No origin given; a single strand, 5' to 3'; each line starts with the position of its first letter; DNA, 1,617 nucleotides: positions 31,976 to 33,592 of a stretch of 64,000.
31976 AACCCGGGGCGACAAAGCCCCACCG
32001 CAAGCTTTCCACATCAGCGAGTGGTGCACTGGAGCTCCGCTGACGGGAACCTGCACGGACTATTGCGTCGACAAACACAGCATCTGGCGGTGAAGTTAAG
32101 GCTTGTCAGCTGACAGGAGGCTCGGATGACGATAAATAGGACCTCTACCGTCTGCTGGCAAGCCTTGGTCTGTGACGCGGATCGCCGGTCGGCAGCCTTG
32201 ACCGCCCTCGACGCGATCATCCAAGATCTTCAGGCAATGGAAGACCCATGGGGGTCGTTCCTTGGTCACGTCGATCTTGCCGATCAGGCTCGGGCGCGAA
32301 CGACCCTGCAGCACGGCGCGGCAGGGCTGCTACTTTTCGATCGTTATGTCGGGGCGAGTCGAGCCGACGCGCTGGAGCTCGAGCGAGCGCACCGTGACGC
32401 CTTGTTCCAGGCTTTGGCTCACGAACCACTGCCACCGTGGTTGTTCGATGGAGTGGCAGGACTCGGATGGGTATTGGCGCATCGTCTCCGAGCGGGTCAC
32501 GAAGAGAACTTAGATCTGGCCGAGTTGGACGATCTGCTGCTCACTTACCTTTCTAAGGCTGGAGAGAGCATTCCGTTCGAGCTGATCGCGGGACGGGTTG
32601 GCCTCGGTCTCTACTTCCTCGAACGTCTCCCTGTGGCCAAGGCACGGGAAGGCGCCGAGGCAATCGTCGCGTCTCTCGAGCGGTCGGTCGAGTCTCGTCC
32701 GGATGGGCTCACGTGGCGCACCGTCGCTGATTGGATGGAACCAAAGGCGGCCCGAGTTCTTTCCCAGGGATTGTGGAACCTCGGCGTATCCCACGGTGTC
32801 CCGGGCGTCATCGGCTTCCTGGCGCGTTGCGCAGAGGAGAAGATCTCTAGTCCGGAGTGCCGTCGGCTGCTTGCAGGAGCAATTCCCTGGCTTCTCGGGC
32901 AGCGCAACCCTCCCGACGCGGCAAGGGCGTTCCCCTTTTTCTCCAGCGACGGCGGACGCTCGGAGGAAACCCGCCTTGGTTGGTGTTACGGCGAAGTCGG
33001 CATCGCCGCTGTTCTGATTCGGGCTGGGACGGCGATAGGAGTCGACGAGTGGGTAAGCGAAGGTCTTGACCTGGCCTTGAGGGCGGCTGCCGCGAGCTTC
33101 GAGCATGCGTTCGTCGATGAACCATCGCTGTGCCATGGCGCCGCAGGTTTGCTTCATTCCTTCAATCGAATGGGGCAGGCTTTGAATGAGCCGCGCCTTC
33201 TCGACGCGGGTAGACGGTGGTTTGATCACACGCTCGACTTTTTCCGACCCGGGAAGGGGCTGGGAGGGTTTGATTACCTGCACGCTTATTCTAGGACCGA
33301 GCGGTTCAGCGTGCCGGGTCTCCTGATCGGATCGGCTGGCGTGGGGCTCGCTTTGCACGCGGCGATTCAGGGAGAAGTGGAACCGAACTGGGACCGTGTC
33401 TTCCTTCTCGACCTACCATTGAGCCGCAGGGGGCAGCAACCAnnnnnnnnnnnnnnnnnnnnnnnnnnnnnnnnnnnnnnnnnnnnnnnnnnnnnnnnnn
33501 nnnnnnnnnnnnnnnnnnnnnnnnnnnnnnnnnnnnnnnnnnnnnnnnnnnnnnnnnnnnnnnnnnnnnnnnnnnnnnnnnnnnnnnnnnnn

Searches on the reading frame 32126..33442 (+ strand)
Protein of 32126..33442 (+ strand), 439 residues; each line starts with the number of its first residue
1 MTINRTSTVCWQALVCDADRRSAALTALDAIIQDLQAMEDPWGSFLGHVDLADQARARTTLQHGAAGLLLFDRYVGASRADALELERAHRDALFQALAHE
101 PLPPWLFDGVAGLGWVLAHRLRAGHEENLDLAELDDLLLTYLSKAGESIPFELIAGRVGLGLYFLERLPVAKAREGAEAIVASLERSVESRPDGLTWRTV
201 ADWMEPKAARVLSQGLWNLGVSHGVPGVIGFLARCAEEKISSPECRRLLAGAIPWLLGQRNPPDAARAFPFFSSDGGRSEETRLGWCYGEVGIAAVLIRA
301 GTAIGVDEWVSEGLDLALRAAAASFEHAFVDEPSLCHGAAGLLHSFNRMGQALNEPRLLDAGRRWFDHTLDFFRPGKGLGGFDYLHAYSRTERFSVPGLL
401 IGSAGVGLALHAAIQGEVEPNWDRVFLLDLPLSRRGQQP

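Call 3: search_protein_families(library=pfam, proteins=[window:32126-33442:+], max_evalue=0.01)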
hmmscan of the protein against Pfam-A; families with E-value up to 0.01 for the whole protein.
window:32126-33442:+ (439 aa): 1 family
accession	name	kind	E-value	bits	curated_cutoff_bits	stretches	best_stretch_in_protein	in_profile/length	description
PF05147.19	LANC_like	-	8.1e-34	117.2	23.2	1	59-427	5-350/350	Lanthionine synthetase C-like protein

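Call 83: search_protein_families(library=ncbifam, proteins=[window:32126-33442:+], max_evalue=0.001)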
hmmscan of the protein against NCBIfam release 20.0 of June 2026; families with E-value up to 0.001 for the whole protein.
window:32126-33442:+ (439 aa): 3 families
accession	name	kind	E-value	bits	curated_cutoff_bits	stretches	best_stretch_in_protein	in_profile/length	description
NF038150.1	lanthi_synth_IV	equivalog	8.4e-23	80.6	650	1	46-358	493-793/851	class IV lanthionine synthetase LanL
NF038151.1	lanthi_synth_III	equivalog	5.7e-13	48.1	575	2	280-422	599-742/833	class III lanthionine synthetase LanKC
TIGR03897.1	lanti_2_LanM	subfamily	4.2e-11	41.4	304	1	63-410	597-926/932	type 2 lanthipeptide synthetase LanM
